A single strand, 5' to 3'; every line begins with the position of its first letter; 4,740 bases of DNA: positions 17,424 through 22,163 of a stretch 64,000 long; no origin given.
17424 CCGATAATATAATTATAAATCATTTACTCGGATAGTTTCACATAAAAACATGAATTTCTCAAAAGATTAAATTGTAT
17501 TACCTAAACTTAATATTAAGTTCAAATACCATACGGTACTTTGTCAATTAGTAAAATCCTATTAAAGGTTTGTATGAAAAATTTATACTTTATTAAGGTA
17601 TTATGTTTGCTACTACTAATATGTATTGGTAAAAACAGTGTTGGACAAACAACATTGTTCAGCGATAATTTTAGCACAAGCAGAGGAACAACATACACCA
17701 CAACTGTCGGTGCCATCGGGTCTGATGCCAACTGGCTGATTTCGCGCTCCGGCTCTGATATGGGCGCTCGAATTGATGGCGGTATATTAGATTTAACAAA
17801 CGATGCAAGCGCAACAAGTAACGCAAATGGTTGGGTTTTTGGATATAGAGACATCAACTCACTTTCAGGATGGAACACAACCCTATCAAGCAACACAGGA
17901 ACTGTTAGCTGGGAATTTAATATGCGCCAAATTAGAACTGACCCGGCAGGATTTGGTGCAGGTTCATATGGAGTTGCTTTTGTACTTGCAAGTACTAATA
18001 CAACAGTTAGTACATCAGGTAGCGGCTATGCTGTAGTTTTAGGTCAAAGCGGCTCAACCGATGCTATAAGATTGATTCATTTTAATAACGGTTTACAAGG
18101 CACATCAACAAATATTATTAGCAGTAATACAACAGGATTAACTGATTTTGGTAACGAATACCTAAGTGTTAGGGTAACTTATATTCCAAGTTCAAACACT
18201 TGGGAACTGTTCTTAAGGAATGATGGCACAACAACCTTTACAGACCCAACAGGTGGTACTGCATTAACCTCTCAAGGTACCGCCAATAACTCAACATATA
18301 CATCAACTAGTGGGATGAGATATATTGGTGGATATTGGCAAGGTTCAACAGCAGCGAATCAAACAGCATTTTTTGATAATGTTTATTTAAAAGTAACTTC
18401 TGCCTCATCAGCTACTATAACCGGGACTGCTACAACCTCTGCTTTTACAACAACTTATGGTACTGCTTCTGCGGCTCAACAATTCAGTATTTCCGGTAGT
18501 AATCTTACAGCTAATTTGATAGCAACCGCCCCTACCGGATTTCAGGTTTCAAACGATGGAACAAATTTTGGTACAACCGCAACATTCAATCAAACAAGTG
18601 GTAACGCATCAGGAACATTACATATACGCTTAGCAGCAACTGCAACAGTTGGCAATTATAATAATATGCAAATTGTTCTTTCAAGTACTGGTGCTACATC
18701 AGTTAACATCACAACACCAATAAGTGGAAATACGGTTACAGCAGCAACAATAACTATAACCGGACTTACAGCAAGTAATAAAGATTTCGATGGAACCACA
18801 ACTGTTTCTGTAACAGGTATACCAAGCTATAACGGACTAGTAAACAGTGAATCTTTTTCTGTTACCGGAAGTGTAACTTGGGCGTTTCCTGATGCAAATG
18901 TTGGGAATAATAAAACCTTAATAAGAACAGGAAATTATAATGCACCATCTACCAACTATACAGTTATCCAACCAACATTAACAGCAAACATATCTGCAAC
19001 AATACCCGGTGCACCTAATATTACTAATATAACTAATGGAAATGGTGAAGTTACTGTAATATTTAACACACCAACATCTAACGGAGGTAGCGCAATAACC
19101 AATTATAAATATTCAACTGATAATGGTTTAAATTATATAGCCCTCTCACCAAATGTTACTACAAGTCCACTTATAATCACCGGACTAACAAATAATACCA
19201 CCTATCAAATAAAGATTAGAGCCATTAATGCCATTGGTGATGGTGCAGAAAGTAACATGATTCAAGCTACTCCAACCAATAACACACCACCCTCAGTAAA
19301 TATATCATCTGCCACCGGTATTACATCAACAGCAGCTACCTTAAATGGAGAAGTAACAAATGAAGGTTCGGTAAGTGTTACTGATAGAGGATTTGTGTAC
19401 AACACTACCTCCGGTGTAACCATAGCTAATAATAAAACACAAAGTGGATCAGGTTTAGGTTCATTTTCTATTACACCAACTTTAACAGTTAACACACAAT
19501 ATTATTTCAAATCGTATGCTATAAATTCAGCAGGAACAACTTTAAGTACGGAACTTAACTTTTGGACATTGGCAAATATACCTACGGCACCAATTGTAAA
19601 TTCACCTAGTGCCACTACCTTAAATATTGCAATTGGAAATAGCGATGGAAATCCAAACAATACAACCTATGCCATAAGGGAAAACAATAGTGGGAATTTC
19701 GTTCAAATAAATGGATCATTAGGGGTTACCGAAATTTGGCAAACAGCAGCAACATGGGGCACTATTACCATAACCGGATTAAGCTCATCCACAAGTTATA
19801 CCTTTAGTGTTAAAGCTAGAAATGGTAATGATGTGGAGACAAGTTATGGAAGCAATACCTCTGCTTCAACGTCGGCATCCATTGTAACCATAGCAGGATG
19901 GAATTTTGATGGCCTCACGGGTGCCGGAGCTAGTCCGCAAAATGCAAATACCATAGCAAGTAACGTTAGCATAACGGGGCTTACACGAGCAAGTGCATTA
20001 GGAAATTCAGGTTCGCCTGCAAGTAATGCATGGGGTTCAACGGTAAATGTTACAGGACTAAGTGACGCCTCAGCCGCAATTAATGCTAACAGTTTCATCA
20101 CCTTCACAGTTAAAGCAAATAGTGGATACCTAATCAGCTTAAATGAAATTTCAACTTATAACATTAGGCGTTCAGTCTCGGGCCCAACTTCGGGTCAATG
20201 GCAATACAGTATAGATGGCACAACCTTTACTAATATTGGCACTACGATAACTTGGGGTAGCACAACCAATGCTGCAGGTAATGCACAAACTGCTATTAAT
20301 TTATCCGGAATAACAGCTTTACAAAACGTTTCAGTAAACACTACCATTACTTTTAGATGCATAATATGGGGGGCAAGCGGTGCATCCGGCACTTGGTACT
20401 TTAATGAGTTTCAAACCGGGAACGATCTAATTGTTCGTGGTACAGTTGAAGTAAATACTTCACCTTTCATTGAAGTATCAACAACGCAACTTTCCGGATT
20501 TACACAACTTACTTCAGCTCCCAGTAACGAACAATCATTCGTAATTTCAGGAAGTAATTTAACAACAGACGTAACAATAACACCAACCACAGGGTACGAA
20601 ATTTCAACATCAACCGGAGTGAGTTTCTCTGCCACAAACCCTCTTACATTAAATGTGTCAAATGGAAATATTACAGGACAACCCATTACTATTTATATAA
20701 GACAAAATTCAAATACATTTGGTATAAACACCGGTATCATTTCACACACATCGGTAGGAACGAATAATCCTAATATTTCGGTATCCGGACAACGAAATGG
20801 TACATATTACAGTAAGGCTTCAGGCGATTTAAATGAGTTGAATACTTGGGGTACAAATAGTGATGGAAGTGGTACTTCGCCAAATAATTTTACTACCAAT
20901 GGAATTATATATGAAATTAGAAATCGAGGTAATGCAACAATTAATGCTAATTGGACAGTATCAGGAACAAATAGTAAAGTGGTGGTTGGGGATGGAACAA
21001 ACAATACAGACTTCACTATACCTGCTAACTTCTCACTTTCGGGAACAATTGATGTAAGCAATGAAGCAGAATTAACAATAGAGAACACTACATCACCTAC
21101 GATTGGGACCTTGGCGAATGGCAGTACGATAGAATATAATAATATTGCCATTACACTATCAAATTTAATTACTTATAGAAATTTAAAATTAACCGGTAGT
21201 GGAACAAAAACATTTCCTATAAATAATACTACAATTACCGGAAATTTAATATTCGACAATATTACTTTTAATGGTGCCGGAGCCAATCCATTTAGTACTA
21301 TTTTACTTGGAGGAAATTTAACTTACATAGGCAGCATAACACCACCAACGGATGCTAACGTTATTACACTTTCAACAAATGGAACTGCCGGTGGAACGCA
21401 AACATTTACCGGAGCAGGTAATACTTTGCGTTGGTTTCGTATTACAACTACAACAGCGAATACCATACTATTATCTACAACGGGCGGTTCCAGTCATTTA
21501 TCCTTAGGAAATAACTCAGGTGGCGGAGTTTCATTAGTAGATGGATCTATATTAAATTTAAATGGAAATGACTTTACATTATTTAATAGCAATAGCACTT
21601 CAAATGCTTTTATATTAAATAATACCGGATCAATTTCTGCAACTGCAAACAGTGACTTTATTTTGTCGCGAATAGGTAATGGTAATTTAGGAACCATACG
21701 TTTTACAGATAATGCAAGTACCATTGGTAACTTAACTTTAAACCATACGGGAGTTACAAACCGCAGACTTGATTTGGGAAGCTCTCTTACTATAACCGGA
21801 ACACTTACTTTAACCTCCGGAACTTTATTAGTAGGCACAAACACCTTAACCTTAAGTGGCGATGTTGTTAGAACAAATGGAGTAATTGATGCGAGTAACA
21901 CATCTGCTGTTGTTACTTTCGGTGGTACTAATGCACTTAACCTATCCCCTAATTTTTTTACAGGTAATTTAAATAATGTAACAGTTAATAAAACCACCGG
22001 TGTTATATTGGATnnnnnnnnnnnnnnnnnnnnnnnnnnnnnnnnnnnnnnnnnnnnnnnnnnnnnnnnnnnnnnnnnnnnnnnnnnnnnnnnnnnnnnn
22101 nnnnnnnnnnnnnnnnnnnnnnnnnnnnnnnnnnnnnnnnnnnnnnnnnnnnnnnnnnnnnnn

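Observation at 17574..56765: A 32.5-kb block of three giant T9SS cargos (plus a mini cargo) as one surface-structure locus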

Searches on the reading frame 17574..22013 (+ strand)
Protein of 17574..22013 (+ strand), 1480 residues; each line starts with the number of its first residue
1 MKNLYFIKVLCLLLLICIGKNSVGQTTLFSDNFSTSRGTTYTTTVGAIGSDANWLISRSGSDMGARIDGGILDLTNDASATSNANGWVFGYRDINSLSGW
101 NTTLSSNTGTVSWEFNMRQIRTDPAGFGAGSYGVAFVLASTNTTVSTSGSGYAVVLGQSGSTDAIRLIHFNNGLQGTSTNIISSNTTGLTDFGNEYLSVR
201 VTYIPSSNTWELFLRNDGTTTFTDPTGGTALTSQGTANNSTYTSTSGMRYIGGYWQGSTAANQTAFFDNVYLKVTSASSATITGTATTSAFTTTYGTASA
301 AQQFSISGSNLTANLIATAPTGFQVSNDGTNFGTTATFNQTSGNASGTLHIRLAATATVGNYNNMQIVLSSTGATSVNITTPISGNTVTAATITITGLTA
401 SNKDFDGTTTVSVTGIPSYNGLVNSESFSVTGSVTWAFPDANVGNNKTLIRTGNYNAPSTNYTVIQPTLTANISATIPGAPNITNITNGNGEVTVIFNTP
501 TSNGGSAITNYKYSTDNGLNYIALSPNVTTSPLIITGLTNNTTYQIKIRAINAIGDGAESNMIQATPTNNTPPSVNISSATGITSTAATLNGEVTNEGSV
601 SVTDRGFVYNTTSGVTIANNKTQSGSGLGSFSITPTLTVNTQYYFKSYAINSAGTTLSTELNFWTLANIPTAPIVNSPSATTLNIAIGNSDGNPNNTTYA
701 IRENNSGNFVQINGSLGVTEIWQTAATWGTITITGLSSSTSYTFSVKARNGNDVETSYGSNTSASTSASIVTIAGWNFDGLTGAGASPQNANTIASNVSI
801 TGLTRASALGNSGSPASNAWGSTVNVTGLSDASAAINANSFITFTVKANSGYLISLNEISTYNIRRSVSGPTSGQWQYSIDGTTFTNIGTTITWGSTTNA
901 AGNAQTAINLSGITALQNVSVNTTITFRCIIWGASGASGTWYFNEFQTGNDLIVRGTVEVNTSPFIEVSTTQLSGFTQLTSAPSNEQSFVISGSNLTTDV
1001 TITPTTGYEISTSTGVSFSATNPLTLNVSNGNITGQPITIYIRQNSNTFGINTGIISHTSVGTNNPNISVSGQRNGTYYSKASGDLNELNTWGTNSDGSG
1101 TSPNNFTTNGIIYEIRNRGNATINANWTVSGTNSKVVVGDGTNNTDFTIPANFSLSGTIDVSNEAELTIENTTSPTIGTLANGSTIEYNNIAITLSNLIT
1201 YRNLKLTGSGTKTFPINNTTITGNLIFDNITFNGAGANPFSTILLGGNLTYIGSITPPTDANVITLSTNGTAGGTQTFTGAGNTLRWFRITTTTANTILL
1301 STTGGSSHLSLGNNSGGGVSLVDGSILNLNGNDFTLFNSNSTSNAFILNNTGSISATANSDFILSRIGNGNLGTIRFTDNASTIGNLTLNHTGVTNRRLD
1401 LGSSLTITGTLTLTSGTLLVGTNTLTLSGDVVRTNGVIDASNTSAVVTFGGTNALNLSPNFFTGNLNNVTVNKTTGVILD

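Call 60: search_solved_structures(query=window:17574-22013:+, max_evalue=0.1)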
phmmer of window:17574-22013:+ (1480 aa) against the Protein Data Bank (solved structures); distinct sequences matched with E-value up to 0.1: 16.
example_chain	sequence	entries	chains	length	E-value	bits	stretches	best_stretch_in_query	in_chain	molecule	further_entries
8q6t_I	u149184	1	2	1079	1.5e-15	59.3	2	444-679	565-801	Titin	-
2jll_A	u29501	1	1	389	7.7e-06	27.1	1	453-582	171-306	NEURAL CELL ADHESION MOLECULE 2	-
8bnq_A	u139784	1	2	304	7.9e-06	27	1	476-558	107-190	Titin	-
4pbx_A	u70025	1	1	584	4.4e-05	24.6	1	464-575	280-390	Receptor-type tyrosine-protein phosphatase S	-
2xyc_A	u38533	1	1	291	0.00027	22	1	453-561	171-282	NEURAL CELL ADHESION MOLECULE 2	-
2doc_A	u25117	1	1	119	0.0003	21.8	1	475-567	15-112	Neural cell adhesion molecule 2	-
8oq9_A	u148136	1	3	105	0.00047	21.1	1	478-561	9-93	Titin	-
8orl_A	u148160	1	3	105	0.0009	20.2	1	478-558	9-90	Titin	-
8ot5_A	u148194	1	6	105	0.0086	17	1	478-563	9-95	Titin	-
3p4l_A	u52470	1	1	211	0.01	16.7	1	515-656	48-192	Neogenin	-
8osd_A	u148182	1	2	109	0.014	16.3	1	478-560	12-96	Titin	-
1x5g_A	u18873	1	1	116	0.014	16.2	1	476-573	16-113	Neogenin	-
6pog_A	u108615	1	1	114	0.035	14.9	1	477-575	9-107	Roundabout homolog 3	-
6tpw_A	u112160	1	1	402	0.045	14.6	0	463-563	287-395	Receptor-type tyrosine-protein phosphatase F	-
4u3h_A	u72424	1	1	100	0.058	14.2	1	475-562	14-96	FN3con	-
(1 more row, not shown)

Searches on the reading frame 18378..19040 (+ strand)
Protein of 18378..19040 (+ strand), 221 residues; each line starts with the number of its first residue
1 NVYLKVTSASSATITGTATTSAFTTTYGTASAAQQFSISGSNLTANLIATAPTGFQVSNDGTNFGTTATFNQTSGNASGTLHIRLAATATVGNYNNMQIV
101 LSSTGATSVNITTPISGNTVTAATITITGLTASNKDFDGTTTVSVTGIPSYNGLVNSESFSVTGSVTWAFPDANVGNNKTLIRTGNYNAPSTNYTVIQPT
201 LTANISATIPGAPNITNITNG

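Call 76: search_protein_families(library=pfam, proteins=[window:18378-19040:+], max_evalue=0.5)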
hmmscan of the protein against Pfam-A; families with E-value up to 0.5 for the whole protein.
window:18378-19040:+ (221 aa): 1 family
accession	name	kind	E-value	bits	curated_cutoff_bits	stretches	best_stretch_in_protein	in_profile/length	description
PF18657.6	YDG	-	2.1e-10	41.1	25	1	121-198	1-81/85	YDG domain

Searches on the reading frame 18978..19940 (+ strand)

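Call 76: search_protein_families(library=pfam, proteins=[window:18978-19940:+], max_evalue=0.5)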
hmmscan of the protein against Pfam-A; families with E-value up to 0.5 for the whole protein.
window:18978-19940:+ (321 aa): 7 families
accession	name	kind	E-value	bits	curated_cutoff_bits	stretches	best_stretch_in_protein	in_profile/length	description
PF00041.27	fn3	-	1.1e-12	48.4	25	2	20-97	11-83/84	Fibronectin type III domain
PF25059.1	FN3_DSCAM-DSCAML_C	-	1.5e-09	38.5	39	1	41-94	21-76/89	DSCAM/DSCAML C-terminal Fn3-like domain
PF16323.11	DUF4959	-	5.8e-06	27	32.9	1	6-99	15-106/106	Domain of unknown function (DUF4959)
PF10179.15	NDNF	-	0.00099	19.6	27.3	0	167-190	94-117/127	Neuron-derived neurotrophic factor, first Fn(III) domain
PF16656.11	Pur_ac_phosph_N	-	0.0056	17.7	30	2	226-283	25-83/93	Purple acid Phosphatase, N-terminal domain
PF16974.11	NAR2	-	0.039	13.9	26.6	0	260-307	92-139/142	High-affinity nitrate transporter accessory, Ig-like domain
PF21605.3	CRLF2-like_D2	-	0.16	12.5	27.3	0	254-298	42-89/94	Cytokine receptor-like factor 2-like, D2 domain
